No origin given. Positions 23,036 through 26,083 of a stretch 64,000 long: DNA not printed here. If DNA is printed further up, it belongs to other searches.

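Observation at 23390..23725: Subtilisin carrying five invariant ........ motifs: possible built-in substrate cassette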

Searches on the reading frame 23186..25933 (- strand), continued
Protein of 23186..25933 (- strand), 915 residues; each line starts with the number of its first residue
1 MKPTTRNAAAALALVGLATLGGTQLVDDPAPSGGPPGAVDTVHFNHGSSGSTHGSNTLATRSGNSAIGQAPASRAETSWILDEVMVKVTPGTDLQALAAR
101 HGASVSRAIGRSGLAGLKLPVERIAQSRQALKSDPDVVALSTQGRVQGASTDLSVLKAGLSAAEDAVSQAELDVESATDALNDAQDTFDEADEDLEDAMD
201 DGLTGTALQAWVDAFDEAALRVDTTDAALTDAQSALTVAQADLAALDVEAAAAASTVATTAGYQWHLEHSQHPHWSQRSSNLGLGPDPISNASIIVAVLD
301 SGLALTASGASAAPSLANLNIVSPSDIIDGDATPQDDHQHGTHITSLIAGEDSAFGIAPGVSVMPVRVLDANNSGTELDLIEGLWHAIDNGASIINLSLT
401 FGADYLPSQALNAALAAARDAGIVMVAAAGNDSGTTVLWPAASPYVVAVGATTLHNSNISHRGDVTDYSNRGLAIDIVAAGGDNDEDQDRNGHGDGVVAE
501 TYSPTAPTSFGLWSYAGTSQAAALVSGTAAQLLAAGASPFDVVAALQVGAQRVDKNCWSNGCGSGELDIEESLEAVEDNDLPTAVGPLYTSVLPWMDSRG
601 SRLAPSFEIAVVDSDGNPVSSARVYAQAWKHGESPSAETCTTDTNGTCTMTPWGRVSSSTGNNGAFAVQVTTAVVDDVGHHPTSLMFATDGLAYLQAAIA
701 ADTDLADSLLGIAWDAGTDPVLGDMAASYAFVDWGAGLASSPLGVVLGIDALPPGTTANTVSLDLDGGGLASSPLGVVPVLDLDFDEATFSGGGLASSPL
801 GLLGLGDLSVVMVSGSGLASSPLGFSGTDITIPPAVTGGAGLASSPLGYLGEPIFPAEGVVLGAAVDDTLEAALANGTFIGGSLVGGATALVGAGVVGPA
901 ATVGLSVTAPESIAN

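Call 34: predict_structure(alignment_id=A1)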
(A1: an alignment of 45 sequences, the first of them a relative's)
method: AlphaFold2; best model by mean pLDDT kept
length: 915 residues; sequences in the alignment: 45
mean_pLDDT: 82.6   pTM: 0.81
mean pLDDT of the five models: 82.6, 80.5, 78.9, 78.5, 77.9
residues with pLDDT >= 90: 470; 70-90: 266; 50-70: 89; < 50: 90
segments of 3 or more residues with pLDDT < 50: 1-3, 21-74, 255-258, 278-282, 792-797, 899-915
pLDDT, mean of each block of 10 residues (from residue 1): 56 68 39 34 31 30 34 64 96 98 97 97 92 94 88 61 78 86 89 87 83 86 88 86 76 52 86 70 59 90 85 88 96 92 96 90 97 95 98 97 87 95 97 91 96 77 89 96 90 90 83 93 98 95 97 94 96 96 90 96 97 96 96 92 98 96 95 96 92 88 87 94 96 68 94 91 83 83 83 47 71 78 80 87 70 89 79 70 73 67 33 25
secondary structure, 60 per line:
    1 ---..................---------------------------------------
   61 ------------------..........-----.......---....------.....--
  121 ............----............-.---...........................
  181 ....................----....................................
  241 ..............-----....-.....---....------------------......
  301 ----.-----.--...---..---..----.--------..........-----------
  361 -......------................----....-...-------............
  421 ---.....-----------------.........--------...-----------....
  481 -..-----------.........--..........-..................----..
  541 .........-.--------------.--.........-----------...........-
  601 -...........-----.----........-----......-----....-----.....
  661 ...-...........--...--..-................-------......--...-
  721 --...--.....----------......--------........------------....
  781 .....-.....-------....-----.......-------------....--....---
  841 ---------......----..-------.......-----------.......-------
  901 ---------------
elements in order (helices of 4 or more, strands of 3 or more residues): H4-21 E79-88 H94-100 E104-107 E114-118 H121-132 E137-148 H154-200 H205-254 H260-263 H265-269 H273-276 E295-300 H340-349 E362-367 E374-376 H377-389 E394-397 E399-401 H409-420 E424-428 E446-454 E463-465 E477-480 E495-503 E506-515 H518-534 H539-549 H569-577 E589-599 E602-612 E623-630 E636-641 E647-650 H658-663 E665-675 E678-680 E686-689 H690-701 E709-714 E717-719 E723-725 E728-732 E743-748 E757-764 E777-785 H787-791 H799-802 E808-814 H828-831 H834-837 E850-855 H869-875 H887-893

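Call 38: fold_search(model_id=the predicted structure, library=pdb)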
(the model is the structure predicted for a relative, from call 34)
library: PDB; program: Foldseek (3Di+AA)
matches with E <= 10: 1103; with E <= 0.001: 152
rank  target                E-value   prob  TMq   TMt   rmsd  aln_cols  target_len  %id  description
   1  3whi_B                4.3e-20  1.00  0.33  0.81   4.0       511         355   19  Crystal structure of unautoprocessed form of IS1-inserted Pro-subtilisin E (released 2013-12-25)
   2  1r6v                  1.4e-19  1.00  0.36  0.48  18.4       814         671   15  Crystal structure of fervidolysin from Fervidobacterium pennivorans, a keratinolytic enzyme related to subtilisin (released 2004-10-19)
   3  3afg_B                2.7e-19  1.00  0.33  0.56   9.2       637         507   19  Crystal structure of ProN-Tk-SP from Thermococcus kodakaraensis (released 2010-08-04)
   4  3whi_A                4.1e-19  1.00  0.31  0.75   8.0       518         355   19  Crystal structure of unautoprocessed form of IS1-inserted Pro-subtilisin E (released 2013-12-25)
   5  3afg_A                6.1e-19  1.00  0.32  0.55   9.9       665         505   17  Crystal structure of ProN-Tk-SP from Thermococcus kodakaraensis (released 2010-08-04)
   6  3wiu_C                1.2e-18  1.00  0.33  0.73   4.0       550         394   19  Crystal structure of Pro-S324A/L349A (released 2014-10-01)
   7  8jmw_A                1.3e-18  1.00  0.28  0.47  15.3       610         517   19  Fibril form of serine peptidase Vpr (released 2023-12-06)
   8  1mpt                  1.9e-18  1.00  0.27  0.87   2.9       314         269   27  CRYSTAL STRUCTURE OF A NEW ALKALINE SERINE PROTEASE (M-PROTEASE) FROM BACILLUS SP. KSM-K16 (released 1994-06-22)
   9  3vhq                  2.8e-18  1.00  0.32  0.73   4.0       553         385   20  Crystal structure of the Ca6 site mutant of Pro-SA-subtilisin (released 2012-07-11)
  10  2zwo_A                2.9e-18  1.00  0.34  0.74   9.2       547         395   20  Crystal structure of Ca2 site mutant of Pro-S324A (released 2009-06-23)
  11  3wiv_C                2.9e-18  1.00  0.33  0.73   4.0       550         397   19  Crystal structure of Pro-S324A/D356A (released 2014-10-01)
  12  3wiv_A                3.4e-18  1.00  0.33  0.73   3.9       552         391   19  Crystal structure of Pro-S324A/D356A (released 2014-10-01)
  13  3wiu_A                3.8e-18  1.00  0.33  0.73   9.2       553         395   20  Crystal structure of Pro-S324A/L349A (released 2014-10-01)
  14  2z2z                  5.3e-18  1.00  0.32  0.72   4.2       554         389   19  Crystal structure of unautoprocessed form of Tk-subtilisin soaked by 10mM CaCl2 (released 2007-12-04)
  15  2zwp_B                5.6e-18  1.00  0.33  0.75   3.8       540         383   19  Crystal structure of Ca3 site mutant of Pro-S324A (released 2009-06-23)
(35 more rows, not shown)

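Call 55: find_encoding_contigs(protein=P0010, flank=5000, max_places=1)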
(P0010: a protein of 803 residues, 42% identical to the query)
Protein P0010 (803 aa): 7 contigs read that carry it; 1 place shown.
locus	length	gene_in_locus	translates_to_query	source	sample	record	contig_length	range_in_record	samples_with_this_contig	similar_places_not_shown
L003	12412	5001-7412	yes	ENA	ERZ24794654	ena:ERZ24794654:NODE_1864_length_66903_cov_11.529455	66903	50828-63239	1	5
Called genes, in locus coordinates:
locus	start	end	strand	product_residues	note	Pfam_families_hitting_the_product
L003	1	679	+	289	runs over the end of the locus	PF02629:CoA_binding, PF13607:Succ_CoA_lig, PF00549:Ligase_CoA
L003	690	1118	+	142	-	PF00334:NDK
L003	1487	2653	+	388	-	-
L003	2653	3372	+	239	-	-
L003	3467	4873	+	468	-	PF05935:Arylsulfotrans (faint)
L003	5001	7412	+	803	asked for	PF00082:Peptidase_S8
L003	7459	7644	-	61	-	PF01880:Desulfoferrodox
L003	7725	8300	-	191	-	PF00210:Ferritin (weak), PF02915:Rubrerythrin, PF23458:DUF7130 (weak), PF21349:RUBY_RBDX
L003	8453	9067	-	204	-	PF00081:Sod_Fe_N, PF02777:Sod_Fe_C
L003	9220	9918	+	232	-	PF02683:DsbD_TM, PF13386:DsbD_2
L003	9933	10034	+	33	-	PF13192:Thioredoxin_3 (weak)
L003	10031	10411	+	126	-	-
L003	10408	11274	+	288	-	-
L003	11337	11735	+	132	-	PF02566:OsmC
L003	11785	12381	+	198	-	PF08901:DUF1847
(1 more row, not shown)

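Call 56: find_encoding_contigs(protein=P0031, flank=5000, max_places=1)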
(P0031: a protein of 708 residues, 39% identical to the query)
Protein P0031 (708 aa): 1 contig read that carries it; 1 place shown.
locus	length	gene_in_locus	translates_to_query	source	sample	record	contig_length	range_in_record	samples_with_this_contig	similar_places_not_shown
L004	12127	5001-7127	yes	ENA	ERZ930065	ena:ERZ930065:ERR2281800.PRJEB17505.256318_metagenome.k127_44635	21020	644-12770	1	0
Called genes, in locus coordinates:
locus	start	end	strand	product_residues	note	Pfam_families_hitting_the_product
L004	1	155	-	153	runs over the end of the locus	PF07963:N_methyl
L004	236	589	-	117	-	-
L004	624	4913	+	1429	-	PF00069:Pkinase, PF03109:ABC1 (faint), PF07714:PK_Tyr_Ser-Thr, PF19974:TCAD9 (faint), PF01590:GAF, PF13185:GAF_2, PF02518:HATPase_c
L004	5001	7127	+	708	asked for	PF00082:Peptidase_S8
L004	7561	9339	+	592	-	PF00082:Peptidase_S8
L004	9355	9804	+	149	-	PF12680:SnoaL_2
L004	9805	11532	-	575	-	PF13517:FG-GAP_3 (faint), PF11617:Cu-binding_MopE, PF01839:FG-GAP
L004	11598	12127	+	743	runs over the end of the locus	PF13472:Lipase_GDSL_2 (weak), PF16822:ALGX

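Call 57: find_encoding_contigs(protein=P0011, flank=5000, max_places=1)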
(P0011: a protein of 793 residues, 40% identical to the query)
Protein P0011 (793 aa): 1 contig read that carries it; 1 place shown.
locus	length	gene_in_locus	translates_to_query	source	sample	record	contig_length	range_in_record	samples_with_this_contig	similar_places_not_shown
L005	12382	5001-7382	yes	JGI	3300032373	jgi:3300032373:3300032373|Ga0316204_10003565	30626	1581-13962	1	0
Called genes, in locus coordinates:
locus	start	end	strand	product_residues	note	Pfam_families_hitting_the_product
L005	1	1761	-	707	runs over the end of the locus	PF00270:DEAD, PF04851:ResIII, PF13401:AAA_22 (faint), PF20720:nSTAND3 (faint), PF22527:DEXQc_Suv3 (weak), PF08148:DSHCT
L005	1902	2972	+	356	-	-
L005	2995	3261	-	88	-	PF07238:PilZ (weak)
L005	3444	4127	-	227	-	PF01323:DSBA, PF13743:Thioredoxin_5 (weak)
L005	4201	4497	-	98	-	-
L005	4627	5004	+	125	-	-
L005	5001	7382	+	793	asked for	PF00082:Peptidase_S8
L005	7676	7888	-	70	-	-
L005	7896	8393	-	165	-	PF28025:EMYY_lipop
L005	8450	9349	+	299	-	-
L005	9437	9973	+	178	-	PF02620:YceD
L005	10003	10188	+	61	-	PF01783:Ribosomal_L32p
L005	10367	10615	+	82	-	PF14573:PP-binding_2 (weak), PF23297:ACP_SdgA_C (weak), PF00550:PP-binding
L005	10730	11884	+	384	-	PF00109:ketoacyl-synt, PF02801:Ketoacyl-synt_C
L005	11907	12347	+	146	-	PF02502:LacAB_rpiB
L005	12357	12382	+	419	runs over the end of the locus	PF00464:SHMT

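Call 60: find_related_loci(query=A1, collection=genome_contigs, flank=4000)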
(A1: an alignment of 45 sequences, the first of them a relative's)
Query A1 (915 aa) in genome_contigs; peptide patterns used: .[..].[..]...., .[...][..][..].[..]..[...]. (x = any residue, [..] = any of these).
597 stretches matched a pattern (row limit reached: there are more); 513 encode a relative of the query (tblastn E <= 1e-3); the best 80 are kept; 80 distinct loci.
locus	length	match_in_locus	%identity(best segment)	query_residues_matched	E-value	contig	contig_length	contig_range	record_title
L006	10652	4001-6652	50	1-897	0e+0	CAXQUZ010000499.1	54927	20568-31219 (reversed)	MAG: Myxococcota bacterium isolate 3um_C4D0801_8.35 genome assembly, contig: k127_779960, whole genome shotgun sequence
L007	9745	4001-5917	39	194-833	2e-103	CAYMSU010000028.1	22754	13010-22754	MAG TPA_asm: uncultured Enterobacteriaceae bacterium isolate SRP141376_co3_58 genome assembly, contig: NODE_6036_length_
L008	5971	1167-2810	42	294-865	1e-101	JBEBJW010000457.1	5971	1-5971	MAG: Myxococcota bacterium isolate TF_7 NODE_5245_length_5971_cov_3.378747, whole genome shotgun sequence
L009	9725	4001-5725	40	264-849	7e-100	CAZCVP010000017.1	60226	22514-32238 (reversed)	MAG TPA_asm: uncultured Enterobacterales bacterium isolate SRP077602_co7_381 genome assembly, contig: NODE_2079_length_6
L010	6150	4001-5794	39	263-895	2e-90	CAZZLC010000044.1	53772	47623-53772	MAG TPA_asm: uncultured Enterobacteriaceae bacterium isolate SRP128890_co1_194 genome assembly, contig: NODE_1075_length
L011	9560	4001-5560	41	264-802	2e-89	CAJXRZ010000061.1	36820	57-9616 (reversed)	MAG TPA_asm: uncultured proteobacterium isolate SRR3933377_bin.20_MetaBAT_v2.12.1_MAG genome assembly, contig: NODE_292_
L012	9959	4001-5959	38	78-802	1e-81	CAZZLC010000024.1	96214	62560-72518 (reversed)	MAG TPA_asm: uncultured Enterobacteriaceae bacterium isolate SRP128890_co1_194 genome assembly, contig: NODE_332_length_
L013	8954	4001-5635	40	294-826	7e-80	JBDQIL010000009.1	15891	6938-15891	MAG: Myxococcota bacterium isolate SFB_27D_18OOND_coas_9 k141_5086760_length_15891_cov_74.1623, whole genome shotgun seq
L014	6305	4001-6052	38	49-838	1e-71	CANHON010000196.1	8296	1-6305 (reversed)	MAG: Deltaproteobacteria bacterium isolate RE-23may17-226 genome assembly, contig: RE-23may17-C46075, whole genome shotg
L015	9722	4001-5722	37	264-830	2e-66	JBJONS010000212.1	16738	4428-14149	MAG: Pseudomonadota bacterium isolate umpqua_2019_sw_WHONDRS-S19S_0079_B_bin.20 scaffold_1769273, whole genome shotgun s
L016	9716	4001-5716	36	274-854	3e-79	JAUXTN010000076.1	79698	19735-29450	MAG: Pseudomonadota bacterium isolate C13_maxbin.099 C13_k141_216157, whole genome shotgun sequence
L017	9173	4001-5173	38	286-695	7e-54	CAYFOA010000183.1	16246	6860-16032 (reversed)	MAG TPA_asm: uncultured Rickettsiales bacterium isolate ERP019367_co1_6 genome assembly, contig: NODE_2809_length_16246_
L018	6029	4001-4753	45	293-533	6e-48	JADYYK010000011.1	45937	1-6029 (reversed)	MAG: Deltaproteobacteria bacterium isolate SJ525 c_000000062747, whole genome shotgun sequence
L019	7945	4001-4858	40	290-582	2e-43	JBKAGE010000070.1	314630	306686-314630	MAG: Bradymonadia bacterium isolate Ske_MAG24 Ske_MAG24_0070, whole genome shotgun sequence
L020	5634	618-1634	34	259-599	3e-41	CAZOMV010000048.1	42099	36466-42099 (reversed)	MAG TPA_asm: uncultured Pirellulales bacterium isolate SRP302447_co3_789 genome assembly, contig: NODE_2465_length_42099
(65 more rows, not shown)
